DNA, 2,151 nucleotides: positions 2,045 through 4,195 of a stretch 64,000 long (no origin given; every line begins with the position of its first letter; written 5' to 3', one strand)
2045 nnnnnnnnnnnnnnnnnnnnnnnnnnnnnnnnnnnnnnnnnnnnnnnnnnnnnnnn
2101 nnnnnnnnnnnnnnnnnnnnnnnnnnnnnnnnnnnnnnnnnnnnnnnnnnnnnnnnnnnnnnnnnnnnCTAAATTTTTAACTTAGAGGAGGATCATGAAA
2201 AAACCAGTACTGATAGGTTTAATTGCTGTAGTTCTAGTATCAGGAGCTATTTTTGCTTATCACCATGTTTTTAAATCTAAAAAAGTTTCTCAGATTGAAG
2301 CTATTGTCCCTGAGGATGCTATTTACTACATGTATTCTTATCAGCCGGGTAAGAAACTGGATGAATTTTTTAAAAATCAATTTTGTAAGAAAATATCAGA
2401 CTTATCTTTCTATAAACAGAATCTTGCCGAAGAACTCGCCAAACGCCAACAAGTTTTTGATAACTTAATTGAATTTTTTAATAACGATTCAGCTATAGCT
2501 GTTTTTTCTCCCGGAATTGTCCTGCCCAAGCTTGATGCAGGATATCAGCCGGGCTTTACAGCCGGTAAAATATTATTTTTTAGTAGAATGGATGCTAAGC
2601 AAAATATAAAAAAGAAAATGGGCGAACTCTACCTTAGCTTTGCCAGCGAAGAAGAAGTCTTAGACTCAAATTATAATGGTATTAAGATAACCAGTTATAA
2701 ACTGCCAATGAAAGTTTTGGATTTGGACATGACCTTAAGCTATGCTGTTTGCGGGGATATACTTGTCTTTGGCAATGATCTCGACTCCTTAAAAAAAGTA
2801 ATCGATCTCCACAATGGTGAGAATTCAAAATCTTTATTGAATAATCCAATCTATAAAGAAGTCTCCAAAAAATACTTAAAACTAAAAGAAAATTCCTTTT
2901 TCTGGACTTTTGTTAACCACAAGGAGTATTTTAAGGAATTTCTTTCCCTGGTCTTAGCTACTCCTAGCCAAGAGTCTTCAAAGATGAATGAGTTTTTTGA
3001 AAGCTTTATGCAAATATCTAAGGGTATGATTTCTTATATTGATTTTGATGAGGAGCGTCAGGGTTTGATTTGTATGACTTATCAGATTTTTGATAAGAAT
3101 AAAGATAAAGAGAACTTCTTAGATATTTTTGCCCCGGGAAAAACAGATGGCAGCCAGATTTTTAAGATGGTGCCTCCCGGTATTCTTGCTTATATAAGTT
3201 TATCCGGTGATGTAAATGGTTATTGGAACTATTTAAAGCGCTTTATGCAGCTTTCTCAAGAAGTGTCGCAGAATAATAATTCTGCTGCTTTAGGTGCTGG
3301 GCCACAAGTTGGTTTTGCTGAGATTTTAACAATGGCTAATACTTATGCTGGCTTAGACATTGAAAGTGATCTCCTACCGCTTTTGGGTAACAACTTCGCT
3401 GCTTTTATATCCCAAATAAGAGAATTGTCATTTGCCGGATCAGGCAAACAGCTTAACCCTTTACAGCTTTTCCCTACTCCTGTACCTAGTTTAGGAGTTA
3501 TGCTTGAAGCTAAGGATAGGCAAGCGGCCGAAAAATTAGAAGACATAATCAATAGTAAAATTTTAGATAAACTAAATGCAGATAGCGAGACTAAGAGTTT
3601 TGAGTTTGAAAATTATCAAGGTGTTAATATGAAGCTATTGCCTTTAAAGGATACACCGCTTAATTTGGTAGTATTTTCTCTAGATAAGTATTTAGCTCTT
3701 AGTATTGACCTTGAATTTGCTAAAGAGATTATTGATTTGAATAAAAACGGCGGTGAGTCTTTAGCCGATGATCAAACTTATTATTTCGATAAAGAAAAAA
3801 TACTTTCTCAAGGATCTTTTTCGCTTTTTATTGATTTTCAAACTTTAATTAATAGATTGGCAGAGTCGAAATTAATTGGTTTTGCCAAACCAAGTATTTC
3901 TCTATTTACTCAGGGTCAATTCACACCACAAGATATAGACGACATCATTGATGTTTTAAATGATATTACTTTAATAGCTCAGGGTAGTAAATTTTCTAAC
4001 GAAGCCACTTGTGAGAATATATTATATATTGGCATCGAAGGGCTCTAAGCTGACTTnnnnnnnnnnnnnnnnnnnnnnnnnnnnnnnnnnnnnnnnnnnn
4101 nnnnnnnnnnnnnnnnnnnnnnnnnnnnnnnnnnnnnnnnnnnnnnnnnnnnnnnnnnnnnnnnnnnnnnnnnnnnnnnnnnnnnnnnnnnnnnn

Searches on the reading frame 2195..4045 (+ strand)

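Call 24: search_protein_families(library=pfam, max_evalue=0.01, proteins=[window:2195-4045:+])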
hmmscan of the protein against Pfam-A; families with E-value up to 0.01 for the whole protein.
window:2195-4045:+ (617 aa): 2 families
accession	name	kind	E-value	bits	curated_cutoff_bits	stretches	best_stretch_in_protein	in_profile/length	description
PF11832.13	DUF3352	-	1.4e-17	63.9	26.8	2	11-454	5-400/536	Protein of unknown function (DUF3352)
PF04567.22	RNA_pol_Rpb2_5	-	0.00084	20.6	21.1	1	274-306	5-37/66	RNA polymerase Rpb2, domain 5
